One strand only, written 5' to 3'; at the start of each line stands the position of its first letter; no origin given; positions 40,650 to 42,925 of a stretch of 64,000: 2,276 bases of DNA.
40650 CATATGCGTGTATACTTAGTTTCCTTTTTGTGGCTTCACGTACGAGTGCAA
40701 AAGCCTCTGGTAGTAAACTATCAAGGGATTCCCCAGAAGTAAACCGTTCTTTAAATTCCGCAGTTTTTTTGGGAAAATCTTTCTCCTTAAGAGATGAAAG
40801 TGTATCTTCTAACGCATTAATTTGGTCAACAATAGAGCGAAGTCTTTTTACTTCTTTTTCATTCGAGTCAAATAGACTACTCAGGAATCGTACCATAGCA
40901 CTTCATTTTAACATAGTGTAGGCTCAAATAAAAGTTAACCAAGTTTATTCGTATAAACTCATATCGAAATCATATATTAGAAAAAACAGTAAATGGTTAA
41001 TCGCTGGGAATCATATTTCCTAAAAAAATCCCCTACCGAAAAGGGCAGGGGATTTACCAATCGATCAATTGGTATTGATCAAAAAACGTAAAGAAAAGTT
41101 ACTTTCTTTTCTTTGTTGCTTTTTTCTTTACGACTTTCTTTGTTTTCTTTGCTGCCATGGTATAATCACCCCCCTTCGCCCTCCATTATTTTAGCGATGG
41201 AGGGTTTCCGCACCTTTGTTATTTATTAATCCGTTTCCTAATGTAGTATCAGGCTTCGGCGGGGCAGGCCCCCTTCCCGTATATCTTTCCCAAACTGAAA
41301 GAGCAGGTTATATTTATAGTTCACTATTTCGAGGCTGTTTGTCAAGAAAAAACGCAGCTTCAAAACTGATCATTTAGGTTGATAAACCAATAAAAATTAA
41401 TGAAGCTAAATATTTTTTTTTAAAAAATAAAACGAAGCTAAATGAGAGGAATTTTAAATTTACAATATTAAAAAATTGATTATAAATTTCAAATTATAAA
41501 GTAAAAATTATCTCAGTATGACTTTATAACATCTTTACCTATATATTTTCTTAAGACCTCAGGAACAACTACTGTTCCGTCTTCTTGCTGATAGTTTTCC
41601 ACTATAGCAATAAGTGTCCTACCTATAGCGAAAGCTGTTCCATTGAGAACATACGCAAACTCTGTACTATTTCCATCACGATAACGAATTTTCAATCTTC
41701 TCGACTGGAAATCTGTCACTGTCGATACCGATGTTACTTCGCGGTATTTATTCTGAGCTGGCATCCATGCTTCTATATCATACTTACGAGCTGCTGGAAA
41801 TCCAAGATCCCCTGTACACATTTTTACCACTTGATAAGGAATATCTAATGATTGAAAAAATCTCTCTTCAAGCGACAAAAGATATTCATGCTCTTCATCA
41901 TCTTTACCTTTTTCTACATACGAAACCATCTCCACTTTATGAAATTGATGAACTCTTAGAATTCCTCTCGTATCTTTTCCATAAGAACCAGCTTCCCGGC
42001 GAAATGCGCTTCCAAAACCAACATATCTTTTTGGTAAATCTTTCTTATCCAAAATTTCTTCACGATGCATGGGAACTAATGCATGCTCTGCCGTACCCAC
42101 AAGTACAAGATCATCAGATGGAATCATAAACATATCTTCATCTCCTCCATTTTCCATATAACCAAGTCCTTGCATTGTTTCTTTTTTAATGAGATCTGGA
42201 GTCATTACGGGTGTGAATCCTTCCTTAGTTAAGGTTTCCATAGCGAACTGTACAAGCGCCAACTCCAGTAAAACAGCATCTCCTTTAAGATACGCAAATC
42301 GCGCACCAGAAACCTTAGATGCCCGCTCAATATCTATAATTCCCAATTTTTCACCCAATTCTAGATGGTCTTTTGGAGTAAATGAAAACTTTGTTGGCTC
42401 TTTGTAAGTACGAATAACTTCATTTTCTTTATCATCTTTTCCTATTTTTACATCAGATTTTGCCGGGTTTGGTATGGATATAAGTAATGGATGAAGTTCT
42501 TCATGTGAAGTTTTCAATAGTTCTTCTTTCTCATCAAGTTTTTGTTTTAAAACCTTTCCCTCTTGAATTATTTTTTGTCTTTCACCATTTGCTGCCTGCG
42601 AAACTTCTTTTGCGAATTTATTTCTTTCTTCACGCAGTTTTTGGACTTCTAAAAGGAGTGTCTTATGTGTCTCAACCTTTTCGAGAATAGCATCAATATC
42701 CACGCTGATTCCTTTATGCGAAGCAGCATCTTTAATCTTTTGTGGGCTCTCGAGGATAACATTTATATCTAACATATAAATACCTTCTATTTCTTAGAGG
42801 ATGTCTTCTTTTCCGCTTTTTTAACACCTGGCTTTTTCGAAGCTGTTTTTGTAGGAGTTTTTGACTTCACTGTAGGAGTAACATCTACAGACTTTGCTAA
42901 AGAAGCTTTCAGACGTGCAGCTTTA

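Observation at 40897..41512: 616-bp secA-serS gap holding a GC-rich structured element, a 19-aa Lys-rich micro-ORF, a palindrome and a strong terminator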

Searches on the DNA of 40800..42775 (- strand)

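Call 4: search_rna_families(source=window, start=40800, end=41600, threshold=evalue, max_evalue=10, show_alignments=3)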
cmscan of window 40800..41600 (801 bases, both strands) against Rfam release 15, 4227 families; matches with E-value up to 10: 12.
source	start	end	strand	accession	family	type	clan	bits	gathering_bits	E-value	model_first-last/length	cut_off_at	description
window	41013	41102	-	RF02732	JA04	Gene; sRNA;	-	25.4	81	0.28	1-81/81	no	Aggregatibacter sRNA JA04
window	41021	41141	-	RF00021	Spot_42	Gene; sRNA;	-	24.5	80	0.025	1-115/115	no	Spot 42 RNA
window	41018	41124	-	RF01771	rnk_leader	Cis-reg; leader;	-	24.2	50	0.12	1-109/109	no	Enterobacteria rnk leader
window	41013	41065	-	RF02362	Yfr10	Gene; sRNA;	-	22.3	43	0.99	1-78/78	no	Cyanobacterial functional RNA 10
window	41019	41136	-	RF00515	PyrR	Cis-reg;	-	22.3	54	1.4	1-115/115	no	PyrR binding site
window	40972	41058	+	RF01470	rli38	Gene; sRNA;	-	19.7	49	4.7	1-150/150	no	Listeria sRNA rli38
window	41020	41118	+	RF00516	ylbH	Cis-reg; leader;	-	19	50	0.15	1-122/122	no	ylbH leader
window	41022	41067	-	RF02399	NsiR1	Gene; sRNA;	-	18.3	39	0.63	1-60/60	no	Nitrogen stress-induced RNA 1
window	41023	41114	-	RF01859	Phe_leader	Cis-reg; leader;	-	16.1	55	8.6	1-125/125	no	Phenylalanine leader peptide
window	41022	41074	-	RF02278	Betaproteobacteria_toxic_sRNA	Gene; sRNA;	-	15.7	50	2.4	1-64/64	no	Betaproteobacteria toxic small RNA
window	40840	40869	-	RF01306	sR52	Gene; snRNA; snoRNA; CD-box;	-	14.4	50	2.6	1-60/60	no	Small nucleolar RNA sR52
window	41062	41125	+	RF03065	IS605-orfB-I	Gene; sRNA;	-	11.7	94.2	9.4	141-205/214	no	IS605-orfB-I RNA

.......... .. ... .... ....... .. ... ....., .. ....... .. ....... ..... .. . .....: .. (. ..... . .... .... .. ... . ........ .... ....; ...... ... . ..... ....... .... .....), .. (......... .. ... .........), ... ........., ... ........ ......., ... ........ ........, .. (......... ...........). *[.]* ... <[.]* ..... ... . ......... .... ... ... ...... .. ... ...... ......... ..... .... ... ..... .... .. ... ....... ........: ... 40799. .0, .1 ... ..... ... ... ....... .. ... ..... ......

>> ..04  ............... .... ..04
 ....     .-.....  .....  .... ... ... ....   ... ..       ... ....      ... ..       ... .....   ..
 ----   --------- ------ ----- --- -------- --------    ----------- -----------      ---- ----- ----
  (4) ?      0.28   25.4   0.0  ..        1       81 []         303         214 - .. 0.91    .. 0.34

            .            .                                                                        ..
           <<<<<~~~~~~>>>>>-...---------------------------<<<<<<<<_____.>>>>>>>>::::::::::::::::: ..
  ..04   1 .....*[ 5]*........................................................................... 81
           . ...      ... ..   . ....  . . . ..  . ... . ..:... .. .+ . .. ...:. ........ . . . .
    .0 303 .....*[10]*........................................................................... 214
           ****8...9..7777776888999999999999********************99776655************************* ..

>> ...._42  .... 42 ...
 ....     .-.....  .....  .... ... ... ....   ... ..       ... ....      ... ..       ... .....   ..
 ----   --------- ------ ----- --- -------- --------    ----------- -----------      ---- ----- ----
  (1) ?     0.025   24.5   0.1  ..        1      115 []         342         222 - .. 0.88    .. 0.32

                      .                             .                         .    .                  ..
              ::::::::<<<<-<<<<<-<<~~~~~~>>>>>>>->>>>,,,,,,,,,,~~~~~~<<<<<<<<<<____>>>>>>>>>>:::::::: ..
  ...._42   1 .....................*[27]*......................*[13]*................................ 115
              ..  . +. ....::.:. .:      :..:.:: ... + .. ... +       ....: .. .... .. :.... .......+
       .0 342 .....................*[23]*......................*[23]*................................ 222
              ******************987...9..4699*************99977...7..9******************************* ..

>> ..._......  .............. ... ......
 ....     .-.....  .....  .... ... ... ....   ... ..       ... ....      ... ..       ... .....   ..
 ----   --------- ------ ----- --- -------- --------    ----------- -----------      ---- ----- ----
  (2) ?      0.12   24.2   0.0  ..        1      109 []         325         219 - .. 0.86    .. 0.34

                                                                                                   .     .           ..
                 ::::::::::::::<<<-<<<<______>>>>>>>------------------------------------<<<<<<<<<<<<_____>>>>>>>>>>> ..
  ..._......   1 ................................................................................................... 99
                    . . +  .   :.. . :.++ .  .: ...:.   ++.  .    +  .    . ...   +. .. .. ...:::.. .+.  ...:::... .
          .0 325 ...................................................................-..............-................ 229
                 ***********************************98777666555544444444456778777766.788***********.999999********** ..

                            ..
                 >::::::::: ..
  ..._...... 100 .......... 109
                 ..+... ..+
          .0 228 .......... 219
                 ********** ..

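Call 67: search_rna_families(sources=[L082, L084, L085, L086, L089, L128, L129, L130, L132, L133], threshold=gathering)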
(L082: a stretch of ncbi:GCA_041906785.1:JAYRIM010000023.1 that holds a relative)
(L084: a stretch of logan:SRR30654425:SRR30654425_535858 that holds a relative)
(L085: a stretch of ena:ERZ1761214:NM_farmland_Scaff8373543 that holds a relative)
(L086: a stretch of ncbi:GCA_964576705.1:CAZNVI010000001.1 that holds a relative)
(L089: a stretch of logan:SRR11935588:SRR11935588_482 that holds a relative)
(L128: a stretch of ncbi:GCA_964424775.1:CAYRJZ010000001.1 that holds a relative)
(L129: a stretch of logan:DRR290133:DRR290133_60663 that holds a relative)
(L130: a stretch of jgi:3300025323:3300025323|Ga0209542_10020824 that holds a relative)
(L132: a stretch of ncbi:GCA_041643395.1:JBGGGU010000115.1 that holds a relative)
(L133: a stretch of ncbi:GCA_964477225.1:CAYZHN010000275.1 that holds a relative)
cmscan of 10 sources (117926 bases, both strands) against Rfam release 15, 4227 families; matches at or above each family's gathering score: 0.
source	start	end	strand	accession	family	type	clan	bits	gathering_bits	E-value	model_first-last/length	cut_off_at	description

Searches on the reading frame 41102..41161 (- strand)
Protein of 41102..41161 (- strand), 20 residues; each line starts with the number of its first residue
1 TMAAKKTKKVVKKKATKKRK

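Call 26: search_protein_families(library=ncbifam, proteins=[window:41102-41161:-], max_evalue=10)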
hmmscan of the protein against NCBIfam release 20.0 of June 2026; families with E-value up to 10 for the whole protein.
seq(20 aa): 0 families

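Call 27: search_protein_families(library=pfam, proteins=[window:41102-41161:-], max_evalue=10)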
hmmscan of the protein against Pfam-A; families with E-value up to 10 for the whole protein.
seq(20 aa): 0 families
